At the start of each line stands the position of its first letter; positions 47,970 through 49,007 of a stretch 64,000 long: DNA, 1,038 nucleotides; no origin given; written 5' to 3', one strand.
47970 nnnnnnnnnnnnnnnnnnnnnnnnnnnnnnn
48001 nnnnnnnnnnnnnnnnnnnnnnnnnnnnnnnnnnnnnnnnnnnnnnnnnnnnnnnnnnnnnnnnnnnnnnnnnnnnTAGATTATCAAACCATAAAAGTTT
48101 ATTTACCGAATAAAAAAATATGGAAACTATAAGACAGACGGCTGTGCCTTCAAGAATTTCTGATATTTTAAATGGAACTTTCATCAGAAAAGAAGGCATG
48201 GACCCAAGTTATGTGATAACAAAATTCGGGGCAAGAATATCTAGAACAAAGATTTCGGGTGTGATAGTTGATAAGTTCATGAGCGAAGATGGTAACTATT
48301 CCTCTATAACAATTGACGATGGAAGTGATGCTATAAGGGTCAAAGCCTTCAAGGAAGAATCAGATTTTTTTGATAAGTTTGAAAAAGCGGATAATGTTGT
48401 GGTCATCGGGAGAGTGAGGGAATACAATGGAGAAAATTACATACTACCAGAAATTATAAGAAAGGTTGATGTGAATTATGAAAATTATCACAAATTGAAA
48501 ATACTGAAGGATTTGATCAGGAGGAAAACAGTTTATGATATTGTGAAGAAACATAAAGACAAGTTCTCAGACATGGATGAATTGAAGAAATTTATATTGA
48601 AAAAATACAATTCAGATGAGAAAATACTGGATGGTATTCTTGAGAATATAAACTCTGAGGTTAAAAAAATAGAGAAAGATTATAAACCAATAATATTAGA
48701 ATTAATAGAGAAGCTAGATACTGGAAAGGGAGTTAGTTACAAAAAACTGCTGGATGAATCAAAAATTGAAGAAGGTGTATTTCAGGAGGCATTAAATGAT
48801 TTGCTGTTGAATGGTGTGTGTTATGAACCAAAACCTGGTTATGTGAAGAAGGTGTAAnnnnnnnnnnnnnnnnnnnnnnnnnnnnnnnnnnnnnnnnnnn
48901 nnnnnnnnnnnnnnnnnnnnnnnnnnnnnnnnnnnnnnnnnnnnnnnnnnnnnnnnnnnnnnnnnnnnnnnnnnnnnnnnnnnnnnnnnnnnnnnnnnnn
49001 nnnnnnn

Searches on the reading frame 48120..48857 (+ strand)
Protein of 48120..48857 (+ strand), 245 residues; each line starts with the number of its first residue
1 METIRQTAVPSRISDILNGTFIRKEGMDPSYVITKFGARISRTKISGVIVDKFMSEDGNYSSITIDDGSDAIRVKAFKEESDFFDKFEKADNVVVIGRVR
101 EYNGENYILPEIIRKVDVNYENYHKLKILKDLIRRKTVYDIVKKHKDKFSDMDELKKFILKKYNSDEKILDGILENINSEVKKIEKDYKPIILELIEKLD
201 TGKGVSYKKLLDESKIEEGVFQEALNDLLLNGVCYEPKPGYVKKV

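Call 3: search_protein_families(library=pfam, proteins=[window:48120-48857:+], max_evalue=1)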
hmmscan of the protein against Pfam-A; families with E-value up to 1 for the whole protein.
window:48120-48857:+ (245 aa): 6 families
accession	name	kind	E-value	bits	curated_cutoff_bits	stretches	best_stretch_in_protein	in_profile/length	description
PF01336.31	tRNA_anti-codon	-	9.8e-09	35.5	27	1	44-107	2-65/75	OB-fold nucleic acid binding domain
PF16100.11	RMI2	-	0.0025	18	29.4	1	36-107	34-103/132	RecQ-mediated genome instability protein 2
PF12896.12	ANAPC4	-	0.037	14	23.1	1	171-237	28-88/203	Anaphase-promoting complex, cyclosome, subunit 4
PF04157.22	EAP30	-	0.04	14.1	26.8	1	139-234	156-215/219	EAP30/Vps36 family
PF00538.25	Linker_histone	-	0.042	14.5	22.4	0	187-210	3-26/74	linker histone H1 and H5 family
PF22560.2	GMT-wHTH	-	0.068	14.1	27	1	150-197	24-71/82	GMT-like wHTH domain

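Call 4: search_protein_families(library=ncbifam, proteins=[window:48120-48857:+], max_evalue=1)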
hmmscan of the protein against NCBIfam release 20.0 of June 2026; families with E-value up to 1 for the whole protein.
window:48120-48857:+ (245 aa): 3 families
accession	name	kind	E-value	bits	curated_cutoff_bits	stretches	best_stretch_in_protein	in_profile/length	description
NF008168.0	PRK10917.2-2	equivalog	0.00082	17.8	718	1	46-161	171-291/795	ATP-dependent DNA helicase RecG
TIGR00643.1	recG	equivalog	0.0013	17.5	659.4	1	43-165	35-164/629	ATP-dependent DNA helicase RecG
NF058635.1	lipoprot_YvcA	equivalog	0.0074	16.1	285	1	54-159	86-182/234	lipoprotein YvcA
